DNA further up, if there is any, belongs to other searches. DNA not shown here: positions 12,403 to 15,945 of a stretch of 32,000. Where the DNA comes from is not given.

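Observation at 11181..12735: Direct repeat of the carB 3' end brackets an MBL-fold hydrolase gene: footprint of an insertion that rebuilt carB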

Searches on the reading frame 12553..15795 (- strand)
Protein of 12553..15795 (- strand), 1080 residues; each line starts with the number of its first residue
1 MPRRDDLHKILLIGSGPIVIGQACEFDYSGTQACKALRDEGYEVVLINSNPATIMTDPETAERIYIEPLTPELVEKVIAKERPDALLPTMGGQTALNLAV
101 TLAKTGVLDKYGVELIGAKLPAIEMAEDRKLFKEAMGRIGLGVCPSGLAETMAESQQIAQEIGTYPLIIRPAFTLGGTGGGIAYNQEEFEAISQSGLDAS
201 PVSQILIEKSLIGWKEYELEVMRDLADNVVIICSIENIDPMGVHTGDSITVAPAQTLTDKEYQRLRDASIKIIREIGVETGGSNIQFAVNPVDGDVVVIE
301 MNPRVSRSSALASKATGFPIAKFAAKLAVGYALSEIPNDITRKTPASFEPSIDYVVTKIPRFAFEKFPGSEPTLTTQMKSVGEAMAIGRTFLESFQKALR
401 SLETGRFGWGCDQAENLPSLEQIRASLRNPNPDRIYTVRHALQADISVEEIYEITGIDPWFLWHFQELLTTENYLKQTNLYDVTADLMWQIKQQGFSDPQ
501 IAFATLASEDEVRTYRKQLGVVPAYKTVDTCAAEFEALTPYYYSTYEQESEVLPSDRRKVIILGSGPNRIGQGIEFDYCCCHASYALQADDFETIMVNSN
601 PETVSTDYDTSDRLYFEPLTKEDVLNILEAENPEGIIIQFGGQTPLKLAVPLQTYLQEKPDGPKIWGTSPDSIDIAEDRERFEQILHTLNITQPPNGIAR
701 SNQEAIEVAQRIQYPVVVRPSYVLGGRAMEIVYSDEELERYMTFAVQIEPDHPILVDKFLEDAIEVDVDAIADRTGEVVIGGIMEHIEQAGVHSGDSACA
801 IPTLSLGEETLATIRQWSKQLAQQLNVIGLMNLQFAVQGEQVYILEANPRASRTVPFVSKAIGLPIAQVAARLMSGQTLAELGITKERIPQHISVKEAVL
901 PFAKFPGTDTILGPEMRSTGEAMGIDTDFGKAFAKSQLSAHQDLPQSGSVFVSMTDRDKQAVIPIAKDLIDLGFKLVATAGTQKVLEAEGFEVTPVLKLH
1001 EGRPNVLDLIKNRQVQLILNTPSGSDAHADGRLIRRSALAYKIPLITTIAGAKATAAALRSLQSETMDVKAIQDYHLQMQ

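Call 8: search_protein_families(library=pfam, proteins=[window:12553-15795:-])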
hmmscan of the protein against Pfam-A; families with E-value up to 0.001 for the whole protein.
window:12553-15795:- (1080 aa): 11 families
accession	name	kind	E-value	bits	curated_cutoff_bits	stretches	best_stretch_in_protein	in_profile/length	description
PF02786.22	CPSase_L_D2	-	7e-112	372.5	19.8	2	128-335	1-210/211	Carbamoyl-phosphate synthase L chain, ATP binding domain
PF25596.1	CPSase_L_D1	-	1.7e-98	325.1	27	2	8-124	3-117/118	Carbamoyl phosphate synthase preATP-grasp domain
PF02787.25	CPSase_L_D3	-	1.8e-25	89.1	26.6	1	426-504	2-79/80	Carbamoyl-phosphate synthetase large chain, oligomerisation domain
PF02142.27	MGS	-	6.5e-22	77.9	24.1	1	962-1047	2-94/94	MGS-like domain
PF02222.28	ATP-grasp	-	1.3e-13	51.4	27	1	685-851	2-163/179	ATP-grasp domain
PF07478.18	Dala_Dala_lig_C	-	3.9e-13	49.8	24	1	704-849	27-174/204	D-ala D-ala ligase C-terminus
PF13535.11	ATP-grasp_4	-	1.1e-08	35.4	27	0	165-304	3-151/160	ATP-grasp domain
PF15632.11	ATPgrasp_Ter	-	2e-08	34.5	29.1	1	814-877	49-111/131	ATP-grasp in the biosynthetic pathway with Ter operon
PF02655.19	ATP-grasp_3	-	4.1e-08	33.9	23.2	0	681-851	6-157/160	ATP-grasp domain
PF13549.11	ATP-grasp_5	-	0.00016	21.6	27.6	0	682-719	15-52/221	ATP-grasp domain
PF08442.15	ATP-grasp_2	-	0.00036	20.7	29.5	0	134-234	9-125/202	ATP-grasp domain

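Call 11: find_related_loci(query=window:12556-15795:-, collection=genome_contigs, flank=6000)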
Query window:12556-15795:- (1080 aa) in genome_contigs; peptide patterns used: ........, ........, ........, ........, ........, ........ (x = any residue, [..] = any of these).
600 stretches matched a pattern (row limit reached: there are more); 600 encode a relative of the query (tblastn E <= 1e-3); the best 80 are kept; 80 distinct loci.
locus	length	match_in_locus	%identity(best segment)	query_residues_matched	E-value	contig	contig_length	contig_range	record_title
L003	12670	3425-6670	78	1-1075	0e+0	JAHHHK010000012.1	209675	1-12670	MAG: Komarekiella atlantica HA4396-MV6 scaffold_98_c1, whole genome shotgun sequence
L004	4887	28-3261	78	1-1075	0e+0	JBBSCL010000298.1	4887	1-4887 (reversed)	MAG: Leptolyngbyales cyanobacterium isolate metawrap_la6_18 metawrap_la6_18_K_969444_L_4887_cov_41.4347, whole genome sh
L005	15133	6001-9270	78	1-1080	0e+0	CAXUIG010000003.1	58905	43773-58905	MAG TPA_asm: uncultured bacterium isolate public_SRR14722086_metawrap_bin.4 genome assembly, contig: public_SRR14722086_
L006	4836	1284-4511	76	1-1075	0e+0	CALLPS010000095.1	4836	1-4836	MAG: uncultured Pleurocapsa sp. isolate H4_Bin_Bin_164_1 genome assembly, contig: c_000000059843, whole genome shotgun s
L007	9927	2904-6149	78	1-1075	0e+0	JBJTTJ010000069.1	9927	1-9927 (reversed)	MAG: Cuspidothrix sp. isolate samp_4446_concoct_778 samp_4446_176795, whole genome shotgun sequence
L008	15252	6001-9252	75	1-1075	0e+0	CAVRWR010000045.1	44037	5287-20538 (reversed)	MAG: uncultured cyanobacterium isolate MFD02832.bin.2.2 genome assembly, contig: contig_20784, whole genome shotgun sequ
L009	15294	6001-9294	76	1-1077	0e+0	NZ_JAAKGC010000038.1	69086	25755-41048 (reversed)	Aetokthonos hydrillicola CCALA 1050 contig_68, whole genome shotgun sequence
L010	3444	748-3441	80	1-936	0e+0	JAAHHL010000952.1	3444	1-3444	MAG: Caldora sp. SIO3E6 3E6_NODE_952, whole genome shotgun sequence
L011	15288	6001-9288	63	1-1076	0e+0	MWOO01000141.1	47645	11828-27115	Prochlorococcus sp. HOT208_60m_813O14 contig_141, whole genome shotgun sequence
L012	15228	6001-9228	63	1-1076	0e+0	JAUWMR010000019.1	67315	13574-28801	MAG: Desulfobacteraceae bacterium isolate CSMAG_2403 CSMAG_2403_k141_229851_length_67315_cov_16.2983, whole genome shotg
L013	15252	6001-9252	63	1-1078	0e+0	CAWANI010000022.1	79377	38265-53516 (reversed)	MAG: uncultured delta proteobacterium isolate MFD02923.bin.2.91 genome assembly, contig: contig_43248, whole genome shot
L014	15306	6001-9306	61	1-1076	0e+0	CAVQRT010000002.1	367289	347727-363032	MAG: Thermodesulfovibrionales bacterium isolate MFD09779.bin.2.135 genome assembly, contig: contig_12327, whole genome s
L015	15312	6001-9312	61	1-1074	0e+0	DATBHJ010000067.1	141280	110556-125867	MAG TPA_asm: Gemmataceae bacterium isolate SMAG_U3862 k141_3615000, whole genome shotgun sequence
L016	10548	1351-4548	63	1-1076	0e+0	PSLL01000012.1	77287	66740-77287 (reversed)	MAG: Candidatus Dadabacteria bacterium isolate ERB_12_1 NODE_48_length_77287_cov_4.534338, whole genome shotgun sequence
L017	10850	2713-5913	62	1-1076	0e+0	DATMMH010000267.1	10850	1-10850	MAG TPA_asm: Candidatus Dormiibacterota bacterium isolate SMAG_U12818 k141_1741935, whole genome shotgun sequence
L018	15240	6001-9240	61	1-1080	0e+0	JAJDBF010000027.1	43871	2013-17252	MAG: Nitrospinaceae bacterium isolate OFTM7 OFTM7_26, whole genome shotgun sequence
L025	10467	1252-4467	60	1-1080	0e+0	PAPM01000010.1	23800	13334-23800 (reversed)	MAG: Pseudomonadales bacterium isolate SP163 MHASMcontig_1018853, whole genome shotgun sequence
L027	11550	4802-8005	61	1-1080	0e+0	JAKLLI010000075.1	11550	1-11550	MAG: Azonexus sp. isolate MAG.384 MAG.384-scaffold_4056, whole genome shotgun sequence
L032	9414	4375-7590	60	1-1080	0e+0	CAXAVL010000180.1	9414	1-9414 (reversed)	MAG TPA_asm: uncultured Cellvibrio sp. isolate ERR599368_metabat2_19 genome assembly, contig: ERZ2772639.1812, whole gen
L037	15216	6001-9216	60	1-1080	0e+0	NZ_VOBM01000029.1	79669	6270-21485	Pseudomonas sp. ANT_J28 ctg00029_79669, whole genome shotgun sequence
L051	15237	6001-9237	60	1-1080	0e+0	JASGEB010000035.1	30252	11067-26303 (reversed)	MAG: Pseudoxanthomonas sp. isolate 5M007 JMF-2106-05-0005A.bin.7_34, whole genome shotgun sequence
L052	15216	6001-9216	60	1-1080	0e+0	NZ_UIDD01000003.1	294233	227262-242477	Pseudomonas wadenswilerensis strain CCOS 864, whole genome shotgun sequence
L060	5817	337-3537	59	1-1080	0e+0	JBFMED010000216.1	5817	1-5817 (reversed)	MAG: bacterium isolate MAG236 MAG236_216, whole genome shotgun sequence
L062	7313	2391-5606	60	1-1080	0e+0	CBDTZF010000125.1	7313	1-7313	MAG TPA_asm: uncultured Rhodocyclaceae bacterium isolate SRR7614695_binner13_Refined_1 genome assembly, contig: ERZ23877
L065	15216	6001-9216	59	1-1080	0e+0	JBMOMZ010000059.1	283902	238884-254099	MAG: Pseudomonadota bacterium isolate Betzabe_MAG063 MAG063_59, whole genome shotgun sequence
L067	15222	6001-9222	60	1-1080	0e+0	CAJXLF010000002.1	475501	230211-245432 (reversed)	MAG TPA_asm: uncultured Salinisphaerales bacterium isolate SRR6201692_bin.26_MetaBAT_v2.12.1_MAG genome assembly, contig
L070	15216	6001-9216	59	1-1080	0e+0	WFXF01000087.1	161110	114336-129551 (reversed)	MAG: Gammaproteobacteria bacterium isolate S141_38 k151_73108, whole genome shotgun sequence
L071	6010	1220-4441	59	1-1080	0e+0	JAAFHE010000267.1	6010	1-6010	MAG: Lysobacterales bacterium isolate bin79.metabat.ball.212 WN_Xanthomonadales_scaffold_267, whole genome shotgun seque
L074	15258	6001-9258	59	1-1080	0e+0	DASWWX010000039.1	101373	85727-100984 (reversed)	MAG TPA_asm: Solimonas sp. isolate SMAG_U3667 k141_851835, whole genome shotgun sequence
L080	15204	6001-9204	60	1-1080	0e+0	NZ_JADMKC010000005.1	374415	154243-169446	MAG: Thiobacillus sp. isolate MAG_77 NODE_31_length_374415_cov_94.177081, whole genome shotgun sequence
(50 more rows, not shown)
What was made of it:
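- Tried and rejected: The genome_contigs scan with full-length carB (call 11) was swamped by universal motifs.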

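Call 23: find_homologous_proteins(query=window:12556-15795:-, max_evalue=1e-100)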
Query window:12556-15795:- (1080 aa): 8000 proteins with E <= 1e-100 among 8000 candidates; the best 120 are listed.
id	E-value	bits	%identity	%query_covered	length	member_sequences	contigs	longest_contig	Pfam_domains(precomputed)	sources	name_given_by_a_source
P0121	0.0e+0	2357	97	100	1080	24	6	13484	PF25596.2,PF02142.28,PF13535.12,PF08442.16,PF15632.12,PF02786.23,PF02787.26,PF02222.28,PF02655.20,PF07478.19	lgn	-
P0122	0.0e+0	2346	96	100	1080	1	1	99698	PF25596.2,PF02142.28,PF13535.12,PF15632.12,PF02786.23,PF02787.26,PF02222.28,PF02655.20,PF07478.19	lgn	-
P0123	0.0e+0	2303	95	100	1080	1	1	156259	PF25596.2,PF02142.28,PF13535.12,PF15632.12,PF02786.23,PF02787.26,PF02222.28,PF02655.20,PF07478.19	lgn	-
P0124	0.0e+0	2284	94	100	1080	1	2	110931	PF25596.2,PF02142.28,PF13535.12,PF15632.12,PF02786.23,PF02787.26,PF02222.28,PF02655.20,PF07478.19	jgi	-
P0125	0.0e+0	2284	94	100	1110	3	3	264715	PF25596.2,PF02142.28,PF13535.12,PF15632.12,PF02786.23,PF02787.26,PF02222.28,PF02655.20,PF07478.19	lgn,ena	-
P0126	0.0e+0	2269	93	100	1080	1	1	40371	PF25596.2,PF02142.28,PF13535.12,PF15632.12,PF02786.23,PF02787.26,PF02222.28,PF02655.20,PF07478.19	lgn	-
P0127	0.0e+0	2205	91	100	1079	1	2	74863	PF25596.2,PF02142.28,PF13535.12,PF08442.16,PF15632.12,PF02786.23,PF02787.26,PF02222.28,PF02655.20,PF07478.19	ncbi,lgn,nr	ncbi:MAG: carbamoyl-phosphate synthase large subunit [Acaryochloris sp. RU_4_1]|nr:carbamoyl-phospha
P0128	0.0e+0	2062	84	100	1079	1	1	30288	PF25596.2,PF02142.28,PF13535.12,PF08442.16,PF15632.12,PF13549.12,PF02786.23,PF02787.26,PF02222.28,PF02655.20,PF07478.19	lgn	-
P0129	0.0e+0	2054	84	100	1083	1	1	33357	PF25596.2,PF02142.28,PF13535.12,PF08442.16,PF15632.12,PF02786.23,PF02787.26,PF02222.28,PF02655.20,PF07478.19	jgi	jgi:carbamoyl-phosphate synthase large subunit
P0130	0.0e+0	2048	84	100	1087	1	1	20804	PF25596.2,PF02142.28,PF13535.12,PF08442.16,PF15632.12,PF13549.12,PF02786.23,PF02787.26,PF02222.28,PF02655.20,PF07478.19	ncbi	-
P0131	0.0e+0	2040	83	100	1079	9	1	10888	PF25596.2,PF02142.28,PF13535.12,PF15632.12,PF02786.23,PF02787.26,PF02222.28,PF02655.20,PF07478.19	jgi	jgi:carbamoyl-phosphate synthase large subunit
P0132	0.0e+0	2037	83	100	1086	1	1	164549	PF25596.2,PF02142.28,PF13535.12,PF08442.16,PF15632.12,PF02786.23,PF02787.26,PF02222.28,PF02655.20,PF07478.19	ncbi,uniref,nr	ncbi:Carbamoyl-phosphate synthase large chain [Acaryochloris thomasi RCC1774]|uniref:Carbamoyl phosp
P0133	0.0e+0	2037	83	100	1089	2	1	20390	PF25596.2,PF02142.28,PF13535.12,PF08442.16,PF15632.12,PF13549.12,PF02786.23,PF02787.26,PF02222.28,PF02655.20,PF07478.19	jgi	jgi:carbamoyl-phosphate synthase large subunit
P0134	0.0e+0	2035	83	100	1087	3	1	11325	PF25596.2,PF02142.28,PF13535.12,PF08442.16,PF15632.12,PF02786.23,PF02787.26,PF02222.28,PF02655.20,PF07478.19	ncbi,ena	-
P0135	0.0e+0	2034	83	100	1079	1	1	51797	PF25596.2,PF02142.28,PF13535.12,PF15632.12,PF02786.23,PF02787.26,PF02222.28,PF02655.20,PF07478.19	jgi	jgi:carbamoyl-phosphate synthase large subunit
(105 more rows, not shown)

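Call 24: find_encoding_contigs(protein=P0127, flank=6000, max_places=2)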
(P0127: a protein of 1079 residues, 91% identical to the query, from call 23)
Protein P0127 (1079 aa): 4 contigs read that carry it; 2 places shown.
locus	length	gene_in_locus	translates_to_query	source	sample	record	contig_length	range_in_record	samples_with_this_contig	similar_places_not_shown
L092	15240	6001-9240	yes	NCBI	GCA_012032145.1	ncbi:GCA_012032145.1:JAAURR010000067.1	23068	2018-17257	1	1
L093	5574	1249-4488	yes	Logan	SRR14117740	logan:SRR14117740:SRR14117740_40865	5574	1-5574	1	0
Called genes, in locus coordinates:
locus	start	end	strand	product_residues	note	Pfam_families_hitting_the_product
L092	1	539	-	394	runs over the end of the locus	PF02417:Chromate_transp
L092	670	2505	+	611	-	-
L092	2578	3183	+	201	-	PF00583:Acetyltransf_1, PF13673:Acetyltransf_10, PF13508:Acetyltransf_7, PF08445:FR47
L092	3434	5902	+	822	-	PF02861:Clp_N, PF02861:Clp_N, PF13191:AAA_16 (weak), PF00004:AAA, PF17871:AAA_lid_9, PF07724:AAA_2, PF07728:AAA_5, PF10431:ClpB_D2-small, +8 more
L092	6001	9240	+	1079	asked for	PF25596:CPSase_L_D1, PF02786:CPSase_L_D2, PF02787:CPSase_L_D3, PF25596:CPSase_L_D1, PF02222:ATP-grasp, PF02786:CPSase_L_D2, PF07478:Dala_Dala_lig_C (weak), PF02142:MGS, +4 more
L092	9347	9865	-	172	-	PF02481:DNA_processg_A (weak)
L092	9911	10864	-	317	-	PF01715:IPPT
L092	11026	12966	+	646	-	PF02518:HATPase_c, PF00204:DNA_gyraseB, PF01751:Toprim, PF00986:DNA_gyraseB_C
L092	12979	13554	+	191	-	PF05685:Uma2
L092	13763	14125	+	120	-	PF00507:Oxidored_q4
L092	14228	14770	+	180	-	PF00329:Complex1_30kDa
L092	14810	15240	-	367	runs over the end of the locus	PF01658:Inos-1-P_synth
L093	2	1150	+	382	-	?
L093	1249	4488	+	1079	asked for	PF25596:CPSase_L_D1, PF02786:CPSase_L_D2, PF02787:CPSase_L_D3, PF25596:CPSase_L_D1, PF02222:ATP-grasp, PF02786:CPSase_L_D2, PF07478:Dala_Dala_lig_C (weak), PF02142:MGS, +4 more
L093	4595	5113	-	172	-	PF02481:DNA_processg_A (weak)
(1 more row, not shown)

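Call 25: find_encoding_contigs(protein=P0132, flank=6000, max_places=2)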
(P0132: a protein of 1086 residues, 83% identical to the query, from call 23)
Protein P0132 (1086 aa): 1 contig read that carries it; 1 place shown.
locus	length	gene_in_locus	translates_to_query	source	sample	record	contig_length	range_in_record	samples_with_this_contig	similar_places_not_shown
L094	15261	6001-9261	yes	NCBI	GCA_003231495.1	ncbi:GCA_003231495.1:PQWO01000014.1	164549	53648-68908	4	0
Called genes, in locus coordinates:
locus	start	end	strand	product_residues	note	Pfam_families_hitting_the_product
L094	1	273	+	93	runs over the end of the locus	PF11341:DUF3143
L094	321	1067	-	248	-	PF01255:Prenyltransf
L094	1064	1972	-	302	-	PF02457:DAC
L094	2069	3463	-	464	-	PF00278:Orn_DAP_Arg_deC, PF02784:Orn_Arg_deC_N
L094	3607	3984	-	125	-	-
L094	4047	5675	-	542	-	PF00682:HMGL-like, PF22617:HCS_D2, PF08502:LeuA_dimer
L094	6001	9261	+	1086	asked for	PF25596:CPSase_L_D1, PF02786:CPSase_L_D2, PF02787:CPSase_L_D3, PF25596:CPSase_L_D1, PF02222:ATP-grasp, PF02655:ATP-grasp_3 (weak), PF02786:CPSase_L_D2, PF02142:MGS, +4 more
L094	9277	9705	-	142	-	PF05685:Uma2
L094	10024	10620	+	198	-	PF19648:DUF6151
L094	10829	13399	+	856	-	PF00133:tRNA-synt_1, PF09334:tRNA-synt_1g, PF13603:tRNA-synt_1_2, PF00133:tRNA-synt_1, PF08264:Anticodon_1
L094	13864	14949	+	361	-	PF01370:Epimerase, PF16363:GDP_Man_Dehyd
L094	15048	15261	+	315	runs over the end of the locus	PF01370:Epimerase, PF04321:RmlD_sub_bind, PF16363:GDP_Man_Dehyd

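Call 26: find_encoding_contigs(protein=P0128, flank=6000, max_places=2)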
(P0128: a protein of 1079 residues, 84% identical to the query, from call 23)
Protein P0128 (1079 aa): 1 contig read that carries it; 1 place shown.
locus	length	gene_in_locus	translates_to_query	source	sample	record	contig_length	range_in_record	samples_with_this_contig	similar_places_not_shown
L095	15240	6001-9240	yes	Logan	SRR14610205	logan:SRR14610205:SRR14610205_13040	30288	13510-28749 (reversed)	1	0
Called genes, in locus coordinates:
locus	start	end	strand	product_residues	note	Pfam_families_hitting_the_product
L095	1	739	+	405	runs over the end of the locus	PF00069:Pkinase, PF06293:Kdo, PF07714:PK_Tyr_Ser-Thr, PF03109:ABC1 (weak), PF26309:DUF8082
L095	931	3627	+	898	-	PF00498:FHA, PF16697:Yop-YscD_cpl, PF00498:FHA, PF02463:SMC_N (faint), PF00005:ABC_tran, PF13304:AAA_21 (faint), PF01061:ABC2_membrane, PF12698:ABC2_membrane_3 (weak)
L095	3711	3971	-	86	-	-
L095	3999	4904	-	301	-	PF11845:Tll0287-like, PF00672:HAMP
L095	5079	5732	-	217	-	PF05685:Uma2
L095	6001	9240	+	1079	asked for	PF25596:CPSase_L_D1, PF02786:CPSase_L_D2, PF02787:CPSase_L_D3, PF25596:CPSase_L_D1, PF02222:ATP-grasp, PF02786:CPSase_L_D2, PF07478:Dala_Dala_lig_C (weak), PF02142:MGS, +5 more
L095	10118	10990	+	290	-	PF08239:SH3_3 (weak)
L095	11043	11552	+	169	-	-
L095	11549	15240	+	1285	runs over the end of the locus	PF20703:nSTAND1, PF23381:Beta-prop_IFT122_1st, PF23389:Beta-prop_WDR19_1st, PF24105:Beta-prop_CAF1B_HIR1, PF24814:WD40_Prp19, PF25174:Beta-prop_THOC3, PF25175:Beta-prop_WDR5, PF25391:WD40_Gbeta, +100 more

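Call 31: find_encoding_contigs(protein=P0123, flank=8000, max_places=2)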
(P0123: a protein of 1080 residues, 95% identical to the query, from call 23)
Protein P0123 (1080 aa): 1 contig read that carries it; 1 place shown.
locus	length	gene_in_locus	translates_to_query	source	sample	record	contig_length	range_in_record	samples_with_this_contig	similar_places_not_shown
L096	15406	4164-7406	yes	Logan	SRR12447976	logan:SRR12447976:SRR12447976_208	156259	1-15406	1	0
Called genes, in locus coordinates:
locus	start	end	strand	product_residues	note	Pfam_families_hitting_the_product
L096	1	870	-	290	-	?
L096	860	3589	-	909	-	PF13657:Couple_hipA, PF07804:HipA_C, PF07693:KAP_NTPase (weak)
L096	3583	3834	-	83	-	PF01381:HTH_3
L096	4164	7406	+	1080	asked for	PF25596:CPSase_L_D1, PF02786:CPSase_L_D2, PF02787:CPSase_L_D3, PF25596:CPSase_L_D1, PF02222:ATP-grasp, PF02786:CPSase_L_D2, PF07478:Dala_Dala_lig_C (weak), PF02142:MGS, +3 more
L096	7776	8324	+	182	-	PF03734:YkuD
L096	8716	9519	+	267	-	PF00561:Abhydrolase_1, PF12146:Hydrolase_4, PF12697:Abhydrolase_6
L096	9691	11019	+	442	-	PF26355:HTH_VMAP-M9, PF14516:AAA_35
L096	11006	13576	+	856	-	PF14516:AAA_35, PF23381:Beta-prop_IFT122_1st, PF24814:WD40_Prp19, PF25172:Beta-prop_WDR3_2nd, PF25173:Beta-prop_WDR3_1st, PF25174:Beta-prop_THOC3, PF24807:WD40_CDC20-Fz, PF25168:Beta-prop_WDR36-Utp21_2nd, +45 more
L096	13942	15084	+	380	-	-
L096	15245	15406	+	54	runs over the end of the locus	-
